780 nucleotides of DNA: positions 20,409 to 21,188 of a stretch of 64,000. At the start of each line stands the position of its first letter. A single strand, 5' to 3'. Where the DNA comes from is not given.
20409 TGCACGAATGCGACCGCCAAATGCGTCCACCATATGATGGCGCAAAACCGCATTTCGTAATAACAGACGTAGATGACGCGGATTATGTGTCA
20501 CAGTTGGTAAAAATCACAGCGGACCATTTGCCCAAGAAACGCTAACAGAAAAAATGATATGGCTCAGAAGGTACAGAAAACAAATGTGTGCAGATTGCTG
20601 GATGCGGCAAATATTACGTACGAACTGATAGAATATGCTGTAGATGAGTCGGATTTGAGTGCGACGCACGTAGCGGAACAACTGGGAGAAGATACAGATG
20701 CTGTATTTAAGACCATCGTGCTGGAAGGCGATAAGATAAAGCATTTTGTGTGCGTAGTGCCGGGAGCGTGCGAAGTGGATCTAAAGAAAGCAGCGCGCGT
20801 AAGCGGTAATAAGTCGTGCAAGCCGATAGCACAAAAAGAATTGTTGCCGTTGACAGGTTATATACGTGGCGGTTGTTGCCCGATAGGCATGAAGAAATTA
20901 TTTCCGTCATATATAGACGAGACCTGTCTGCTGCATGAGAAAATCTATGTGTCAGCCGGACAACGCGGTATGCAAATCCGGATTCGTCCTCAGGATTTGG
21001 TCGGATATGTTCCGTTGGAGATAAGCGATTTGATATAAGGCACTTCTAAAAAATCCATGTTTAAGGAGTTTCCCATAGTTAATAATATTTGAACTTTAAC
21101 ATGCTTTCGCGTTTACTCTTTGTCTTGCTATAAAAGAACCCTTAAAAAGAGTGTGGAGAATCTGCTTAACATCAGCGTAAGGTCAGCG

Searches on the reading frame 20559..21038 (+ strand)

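Call 58: search_protein_families(library=pfam, proteins=[window:20559-21038:+], max_evalue=0.01)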
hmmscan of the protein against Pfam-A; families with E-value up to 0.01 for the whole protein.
window:20559-21038:+ (159 aa): 1 family
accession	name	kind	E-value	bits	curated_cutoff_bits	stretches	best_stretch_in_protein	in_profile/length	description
PF04073.20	tRNA_edit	-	5.1e-25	88.4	25.5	1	35-148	7-121/123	Aminoacyl-tRNA editing domain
